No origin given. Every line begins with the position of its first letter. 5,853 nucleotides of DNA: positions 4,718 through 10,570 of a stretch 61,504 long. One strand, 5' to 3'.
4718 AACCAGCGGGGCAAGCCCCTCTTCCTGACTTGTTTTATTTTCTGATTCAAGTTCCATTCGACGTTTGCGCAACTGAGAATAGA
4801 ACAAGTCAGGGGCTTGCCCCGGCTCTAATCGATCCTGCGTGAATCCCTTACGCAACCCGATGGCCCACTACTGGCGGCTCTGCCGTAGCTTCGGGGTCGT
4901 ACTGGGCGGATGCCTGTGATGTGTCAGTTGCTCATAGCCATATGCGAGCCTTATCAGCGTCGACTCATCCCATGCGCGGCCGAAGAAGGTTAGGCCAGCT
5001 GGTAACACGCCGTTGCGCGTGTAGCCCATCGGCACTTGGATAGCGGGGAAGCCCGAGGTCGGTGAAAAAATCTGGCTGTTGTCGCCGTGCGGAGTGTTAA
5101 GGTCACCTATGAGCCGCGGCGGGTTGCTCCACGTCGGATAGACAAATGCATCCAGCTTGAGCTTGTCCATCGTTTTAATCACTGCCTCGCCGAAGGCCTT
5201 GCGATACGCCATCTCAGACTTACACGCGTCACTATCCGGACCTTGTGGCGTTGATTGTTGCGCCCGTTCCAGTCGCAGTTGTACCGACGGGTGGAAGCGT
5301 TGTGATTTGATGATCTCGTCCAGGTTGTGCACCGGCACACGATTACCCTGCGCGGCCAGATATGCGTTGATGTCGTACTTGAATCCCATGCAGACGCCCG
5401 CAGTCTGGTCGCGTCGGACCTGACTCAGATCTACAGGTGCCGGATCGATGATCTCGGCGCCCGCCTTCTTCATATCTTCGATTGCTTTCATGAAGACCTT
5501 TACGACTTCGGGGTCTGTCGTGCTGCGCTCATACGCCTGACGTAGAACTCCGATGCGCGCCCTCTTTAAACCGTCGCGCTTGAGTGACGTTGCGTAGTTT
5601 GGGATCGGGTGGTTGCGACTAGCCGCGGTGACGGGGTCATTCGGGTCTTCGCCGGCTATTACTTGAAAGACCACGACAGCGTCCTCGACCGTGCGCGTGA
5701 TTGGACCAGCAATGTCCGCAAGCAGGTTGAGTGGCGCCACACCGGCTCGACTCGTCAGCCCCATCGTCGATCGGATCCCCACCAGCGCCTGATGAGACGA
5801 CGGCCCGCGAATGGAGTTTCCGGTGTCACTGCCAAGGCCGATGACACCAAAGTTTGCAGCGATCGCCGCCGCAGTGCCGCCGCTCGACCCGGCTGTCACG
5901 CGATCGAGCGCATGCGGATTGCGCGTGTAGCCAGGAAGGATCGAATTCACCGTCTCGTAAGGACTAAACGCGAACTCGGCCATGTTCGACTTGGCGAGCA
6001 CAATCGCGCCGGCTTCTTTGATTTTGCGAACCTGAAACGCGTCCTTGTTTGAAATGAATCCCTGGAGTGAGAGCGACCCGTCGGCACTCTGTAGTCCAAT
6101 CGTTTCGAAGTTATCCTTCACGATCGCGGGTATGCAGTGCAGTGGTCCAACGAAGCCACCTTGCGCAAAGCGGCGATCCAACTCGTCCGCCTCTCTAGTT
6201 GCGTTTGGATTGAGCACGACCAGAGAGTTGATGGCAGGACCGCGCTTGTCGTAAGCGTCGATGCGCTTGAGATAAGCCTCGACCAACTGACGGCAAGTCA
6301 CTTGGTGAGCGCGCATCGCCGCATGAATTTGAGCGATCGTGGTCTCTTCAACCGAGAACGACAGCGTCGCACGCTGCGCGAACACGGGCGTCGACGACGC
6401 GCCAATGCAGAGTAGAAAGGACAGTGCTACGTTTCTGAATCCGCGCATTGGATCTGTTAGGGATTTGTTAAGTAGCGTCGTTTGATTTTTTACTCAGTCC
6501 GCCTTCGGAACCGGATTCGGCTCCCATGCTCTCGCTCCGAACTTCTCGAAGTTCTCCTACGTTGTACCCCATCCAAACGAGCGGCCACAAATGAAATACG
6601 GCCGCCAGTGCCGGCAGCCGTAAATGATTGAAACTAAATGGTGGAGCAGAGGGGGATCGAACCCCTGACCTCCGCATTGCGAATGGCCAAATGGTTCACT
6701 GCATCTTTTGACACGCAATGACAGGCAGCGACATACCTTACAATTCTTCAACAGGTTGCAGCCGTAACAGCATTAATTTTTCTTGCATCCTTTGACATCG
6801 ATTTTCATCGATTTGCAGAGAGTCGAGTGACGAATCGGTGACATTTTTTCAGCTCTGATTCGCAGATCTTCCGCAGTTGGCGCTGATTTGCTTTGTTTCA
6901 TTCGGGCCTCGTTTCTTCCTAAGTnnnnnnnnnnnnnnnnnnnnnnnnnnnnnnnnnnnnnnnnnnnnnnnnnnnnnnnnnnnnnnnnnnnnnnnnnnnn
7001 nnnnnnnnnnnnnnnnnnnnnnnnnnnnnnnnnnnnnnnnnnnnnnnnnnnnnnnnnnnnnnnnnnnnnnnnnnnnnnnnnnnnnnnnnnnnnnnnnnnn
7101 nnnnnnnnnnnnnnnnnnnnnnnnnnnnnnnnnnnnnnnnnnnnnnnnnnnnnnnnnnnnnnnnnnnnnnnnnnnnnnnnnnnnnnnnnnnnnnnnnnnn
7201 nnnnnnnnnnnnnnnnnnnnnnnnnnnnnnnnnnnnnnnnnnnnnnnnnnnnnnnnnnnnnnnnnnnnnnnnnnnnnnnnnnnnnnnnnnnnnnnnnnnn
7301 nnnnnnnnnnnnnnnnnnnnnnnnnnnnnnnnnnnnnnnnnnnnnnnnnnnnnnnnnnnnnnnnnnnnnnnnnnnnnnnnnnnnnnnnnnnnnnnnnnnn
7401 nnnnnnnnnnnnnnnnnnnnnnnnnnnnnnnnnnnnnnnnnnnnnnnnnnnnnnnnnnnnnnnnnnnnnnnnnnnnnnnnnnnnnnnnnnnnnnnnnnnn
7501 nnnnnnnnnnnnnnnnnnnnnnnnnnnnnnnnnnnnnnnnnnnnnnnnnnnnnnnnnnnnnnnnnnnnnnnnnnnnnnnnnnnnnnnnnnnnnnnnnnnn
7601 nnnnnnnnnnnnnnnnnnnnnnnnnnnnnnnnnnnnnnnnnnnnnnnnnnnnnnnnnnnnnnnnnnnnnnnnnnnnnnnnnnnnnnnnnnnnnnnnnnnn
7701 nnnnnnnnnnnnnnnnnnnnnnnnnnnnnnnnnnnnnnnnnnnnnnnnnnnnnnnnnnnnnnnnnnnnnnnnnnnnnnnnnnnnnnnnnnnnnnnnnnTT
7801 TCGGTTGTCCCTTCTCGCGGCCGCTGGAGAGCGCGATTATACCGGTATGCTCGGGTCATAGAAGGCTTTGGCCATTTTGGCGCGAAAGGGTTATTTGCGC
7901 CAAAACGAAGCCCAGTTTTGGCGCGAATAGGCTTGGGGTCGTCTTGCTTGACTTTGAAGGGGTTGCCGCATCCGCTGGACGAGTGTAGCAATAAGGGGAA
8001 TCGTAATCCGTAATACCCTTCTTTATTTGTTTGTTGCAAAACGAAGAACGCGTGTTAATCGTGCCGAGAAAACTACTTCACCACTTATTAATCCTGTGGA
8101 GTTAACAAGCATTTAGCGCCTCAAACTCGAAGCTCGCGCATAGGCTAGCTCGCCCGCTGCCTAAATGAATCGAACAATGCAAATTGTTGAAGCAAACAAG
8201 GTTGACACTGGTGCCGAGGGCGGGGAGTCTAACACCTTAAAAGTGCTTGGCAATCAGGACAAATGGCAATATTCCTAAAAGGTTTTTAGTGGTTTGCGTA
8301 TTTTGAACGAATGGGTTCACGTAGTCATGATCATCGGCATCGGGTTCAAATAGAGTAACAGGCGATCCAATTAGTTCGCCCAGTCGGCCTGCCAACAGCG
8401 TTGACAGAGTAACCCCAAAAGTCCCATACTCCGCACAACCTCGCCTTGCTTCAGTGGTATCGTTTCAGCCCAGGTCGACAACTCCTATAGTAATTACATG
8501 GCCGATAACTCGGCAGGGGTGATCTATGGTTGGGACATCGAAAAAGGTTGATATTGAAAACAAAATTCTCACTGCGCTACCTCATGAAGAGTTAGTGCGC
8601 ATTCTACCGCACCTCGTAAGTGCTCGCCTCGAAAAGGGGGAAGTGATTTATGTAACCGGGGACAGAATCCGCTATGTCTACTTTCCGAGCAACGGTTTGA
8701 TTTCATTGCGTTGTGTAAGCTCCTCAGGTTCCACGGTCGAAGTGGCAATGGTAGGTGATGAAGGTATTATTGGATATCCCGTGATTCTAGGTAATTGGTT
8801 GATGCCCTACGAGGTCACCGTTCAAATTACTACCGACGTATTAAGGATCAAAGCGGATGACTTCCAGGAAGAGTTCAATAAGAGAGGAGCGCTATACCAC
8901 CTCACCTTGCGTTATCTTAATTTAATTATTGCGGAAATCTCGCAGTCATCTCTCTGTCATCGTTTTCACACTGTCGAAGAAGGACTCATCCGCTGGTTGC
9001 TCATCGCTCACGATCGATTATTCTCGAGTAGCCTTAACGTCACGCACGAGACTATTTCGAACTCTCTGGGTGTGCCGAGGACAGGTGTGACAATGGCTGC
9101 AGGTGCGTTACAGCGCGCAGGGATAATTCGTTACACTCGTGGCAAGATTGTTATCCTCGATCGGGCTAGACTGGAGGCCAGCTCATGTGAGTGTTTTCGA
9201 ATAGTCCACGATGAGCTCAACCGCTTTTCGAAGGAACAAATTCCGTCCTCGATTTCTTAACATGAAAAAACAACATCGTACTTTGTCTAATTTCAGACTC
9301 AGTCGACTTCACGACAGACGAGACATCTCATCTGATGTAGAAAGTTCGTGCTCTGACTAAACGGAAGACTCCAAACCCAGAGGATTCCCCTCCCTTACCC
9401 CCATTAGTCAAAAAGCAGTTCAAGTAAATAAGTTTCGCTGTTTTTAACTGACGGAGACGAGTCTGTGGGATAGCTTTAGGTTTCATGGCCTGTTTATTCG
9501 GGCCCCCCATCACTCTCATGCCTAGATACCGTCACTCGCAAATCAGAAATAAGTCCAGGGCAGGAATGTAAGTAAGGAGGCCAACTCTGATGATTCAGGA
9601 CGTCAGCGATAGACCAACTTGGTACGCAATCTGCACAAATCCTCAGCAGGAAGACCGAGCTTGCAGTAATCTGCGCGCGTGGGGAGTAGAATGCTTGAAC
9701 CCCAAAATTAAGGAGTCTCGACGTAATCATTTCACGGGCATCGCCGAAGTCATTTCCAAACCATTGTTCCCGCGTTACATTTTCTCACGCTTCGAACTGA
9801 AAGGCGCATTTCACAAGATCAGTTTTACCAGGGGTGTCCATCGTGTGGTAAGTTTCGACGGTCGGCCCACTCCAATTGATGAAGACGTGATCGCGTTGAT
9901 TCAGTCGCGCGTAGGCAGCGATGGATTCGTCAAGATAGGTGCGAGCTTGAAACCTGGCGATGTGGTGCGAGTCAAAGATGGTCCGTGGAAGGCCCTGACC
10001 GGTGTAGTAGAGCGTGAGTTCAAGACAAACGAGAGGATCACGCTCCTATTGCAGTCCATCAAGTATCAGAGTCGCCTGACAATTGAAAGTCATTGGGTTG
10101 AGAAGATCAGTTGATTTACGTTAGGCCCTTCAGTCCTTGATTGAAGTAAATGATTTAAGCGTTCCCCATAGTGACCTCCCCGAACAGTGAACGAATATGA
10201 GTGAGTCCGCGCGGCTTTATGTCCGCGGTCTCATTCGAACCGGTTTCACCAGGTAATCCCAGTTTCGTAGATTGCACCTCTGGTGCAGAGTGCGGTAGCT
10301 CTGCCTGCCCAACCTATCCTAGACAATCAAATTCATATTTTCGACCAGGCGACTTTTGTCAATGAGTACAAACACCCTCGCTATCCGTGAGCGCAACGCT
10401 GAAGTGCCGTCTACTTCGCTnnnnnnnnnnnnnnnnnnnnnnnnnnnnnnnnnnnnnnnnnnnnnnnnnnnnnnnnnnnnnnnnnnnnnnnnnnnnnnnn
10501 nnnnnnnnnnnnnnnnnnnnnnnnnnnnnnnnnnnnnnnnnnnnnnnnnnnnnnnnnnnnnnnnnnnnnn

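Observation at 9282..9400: Conserved ~80-120 nt leader element duplicated in front of two transcription units of the cluster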

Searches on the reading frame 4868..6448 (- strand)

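Call 12: search_protein_families(library=ncbifam, proteins=[window:4868-6448:-])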
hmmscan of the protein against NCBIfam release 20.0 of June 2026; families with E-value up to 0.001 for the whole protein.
window:4868-6448:- (526 aa): 26 families (the best 25 are shown)
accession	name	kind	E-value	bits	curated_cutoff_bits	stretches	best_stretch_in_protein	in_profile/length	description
NF006006.0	PRK08137.1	equivalog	5.8e-117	391.7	534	1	22-519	20-521/529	amidase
NF005300.0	PRK06828.1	subfamily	3.9e-103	345.5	494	1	33-517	10-490/491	amidase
NF005688.0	PRK07488.1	equivalog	2.1e-72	244.6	532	1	32-513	7-470/474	indoleacetamide hydrolase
NF005219.0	PRK06707.1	equivalog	6.5e-71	239.3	498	1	33-516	68-535/536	amidase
TIGR00132.1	gatA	equivalog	1.2e-64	218.8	481.1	2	43-335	3-283/466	Asp-tRNA(Asn)/Glu-tRNA(Gln) amidotransferase subunit GatA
NF005686.0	PRK07486.1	subfamily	4.5e-59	200.4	465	2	33-334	11-306/486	amidase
NF005127.0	PRK06565.1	equivalog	3.6e-58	197.4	575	2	31-270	4-246/570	amidase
NF008874.0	PRK11910.1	equivalog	6.9e-57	193.2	680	1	38-516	167-613/615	amidase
NF006631.0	PRK09201.1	equivalog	2.2e-55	188.2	461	1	33-508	4-454/466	AtzE family amidohydrolase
NF004816.0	PRK06170.1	equivalog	1.4e-53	182.2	503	1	36-338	12-309/493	amidase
NF004815.0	PRK06169.1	equivalog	7.2e-53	179.8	506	1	34-338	8-303/471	amidase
TIGR02715.1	amido_AtzE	subfamily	2.6e-52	178.3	425.75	1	38-506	2-445/452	AtzE family amidohydrolase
NF005565.0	PRK07235.1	subfamily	2.6e-52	178.1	545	2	99-333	84-313/506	amidase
NF005450.0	PRK07042.1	equivalog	3.7e-51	174.1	458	2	35-338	6-296/464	amidase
NF009119.0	PRK12470.1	equivalog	3e-47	161.7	498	1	40-281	13-249/462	amidase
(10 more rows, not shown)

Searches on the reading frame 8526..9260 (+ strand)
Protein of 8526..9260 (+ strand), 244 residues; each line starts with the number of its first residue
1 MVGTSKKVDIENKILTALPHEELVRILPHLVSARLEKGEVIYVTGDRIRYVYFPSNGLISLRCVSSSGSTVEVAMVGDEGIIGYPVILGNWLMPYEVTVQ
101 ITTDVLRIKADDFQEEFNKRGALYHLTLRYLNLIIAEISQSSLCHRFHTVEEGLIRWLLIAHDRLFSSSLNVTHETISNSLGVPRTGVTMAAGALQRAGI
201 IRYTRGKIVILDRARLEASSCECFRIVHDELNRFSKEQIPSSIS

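Call 11: search_protein_families(library=pfam, proteins=[window:8526-9260:+])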
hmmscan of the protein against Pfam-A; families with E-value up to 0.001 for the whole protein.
window:8526-9260:+ (244 aa): 2 families
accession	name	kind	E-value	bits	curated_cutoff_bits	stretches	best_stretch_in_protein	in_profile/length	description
PF13545.12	HTH_Crp_2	-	5.1e-12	46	27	1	154-218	3-69/70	Crp-like helix-turn-helix domain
PF00027.35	cNMP_binding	-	4.3e-11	43.1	27.5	1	34-118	3-87/89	Cyclic nucleotide-binding domain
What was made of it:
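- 8526..9260 (+): Crp/Fnr-family regulator gene (244 aa), the proposed binder of the operators. Pfam cNMP_binding + HTH_Crp_2 (call 11).
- On CRP/FNR-family operator in an activator-dependent (Class II-like) promoter: Pfam PF00027 + PF13545 on 8526-9260 (call 11).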

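Call 12: search_protein_families(library=ncbifam, proteins=[window:8526-9260:+])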
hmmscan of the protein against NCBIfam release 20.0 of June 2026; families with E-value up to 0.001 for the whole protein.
window:8526-9260:+ (244 aa): 3 families
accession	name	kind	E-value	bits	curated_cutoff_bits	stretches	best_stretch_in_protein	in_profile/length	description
NF053664.1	TransRegPtrACyano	equivalog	1.1e-06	28.1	300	1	51-213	30-192/196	Crp/Fnr family transcriptional regulator PtrA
TIGR03697.1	NtcA_cyano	equivalog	1.5e-06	28.2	244.95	1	38-216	1-188/193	global nitrogen regulator NtcA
NF010499.0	PRK13918.1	equivalog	3.8e-06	26.6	274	1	36-217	18-198/205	CRP/FNR family transcriptional regulator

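Call 49: search_solved_structures(query=window:8526-9260:+, max_evalue=0.001, show_alignments=2)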
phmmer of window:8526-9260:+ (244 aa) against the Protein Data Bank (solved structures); distinct sequences matched with E-value up to 0.001: 7.
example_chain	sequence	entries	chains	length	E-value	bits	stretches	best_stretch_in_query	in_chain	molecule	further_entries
3dv8_A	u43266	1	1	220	7.2e-07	32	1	148-218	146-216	transcriptional regulator, Crp/Fnr family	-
2xgx_A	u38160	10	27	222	1.1e-06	31.5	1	28-214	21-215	GLOBAL NITROGEN REGULATOR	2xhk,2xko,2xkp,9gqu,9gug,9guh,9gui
8h3v_X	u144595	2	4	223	1.4e-06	31.1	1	28-210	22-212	NtcA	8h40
3la2_A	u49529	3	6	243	1.6e-06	30.9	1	27-210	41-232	Global nitrogen regulator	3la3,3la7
9sfa_A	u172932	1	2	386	3.3e-06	29.9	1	35-120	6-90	Putative regulatory protein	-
2zcw_A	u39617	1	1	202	5.2e-05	26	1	43-216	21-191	Transcriptional regulator, FNR/CRP family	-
1o5l_A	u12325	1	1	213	0.00028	23.6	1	19-211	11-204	transcriptional regulator, crp family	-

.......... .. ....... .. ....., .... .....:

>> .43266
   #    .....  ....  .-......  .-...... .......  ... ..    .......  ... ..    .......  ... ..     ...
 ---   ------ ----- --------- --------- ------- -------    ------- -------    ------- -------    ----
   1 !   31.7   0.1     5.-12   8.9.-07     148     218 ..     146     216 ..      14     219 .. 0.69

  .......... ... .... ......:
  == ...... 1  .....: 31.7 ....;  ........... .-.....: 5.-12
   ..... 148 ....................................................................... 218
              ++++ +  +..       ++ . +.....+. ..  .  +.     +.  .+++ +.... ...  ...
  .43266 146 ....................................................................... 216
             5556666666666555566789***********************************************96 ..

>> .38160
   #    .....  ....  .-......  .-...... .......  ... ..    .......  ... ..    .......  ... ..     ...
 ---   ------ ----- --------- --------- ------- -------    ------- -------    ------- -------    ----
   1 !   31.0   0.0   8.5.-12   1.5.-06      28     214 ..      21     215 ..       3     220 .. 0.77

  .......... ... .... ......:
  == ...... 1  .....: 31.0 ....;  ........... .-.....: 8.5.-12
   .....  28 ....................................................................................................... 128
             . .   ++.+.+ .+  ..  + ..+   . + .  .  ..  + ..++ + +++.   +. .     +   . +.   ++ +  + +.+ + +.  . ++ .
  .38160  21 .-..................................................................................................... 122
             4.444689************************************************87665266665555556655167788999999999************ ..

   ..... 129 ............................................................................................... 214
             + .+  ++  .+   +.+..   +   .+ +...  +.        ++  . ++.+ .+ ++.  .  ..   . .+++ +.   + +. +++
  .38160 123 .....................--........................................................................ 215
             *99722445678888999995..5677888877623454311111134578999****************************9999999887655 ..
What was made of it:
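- On CRP/FNR-family operator in an activator-dependent (Class II-like) promoter: The nearest solved relatives are Crp/Fnr and NtcA proteins (call 49).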

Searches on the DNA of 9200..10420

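Call 64: search_rna_families(source=window, start=9200, end=10420, threshold=evalue, max_evalue=10)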
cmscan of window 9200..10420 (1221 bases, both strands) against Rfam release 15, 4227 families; matches with E-value up to 10: 0.
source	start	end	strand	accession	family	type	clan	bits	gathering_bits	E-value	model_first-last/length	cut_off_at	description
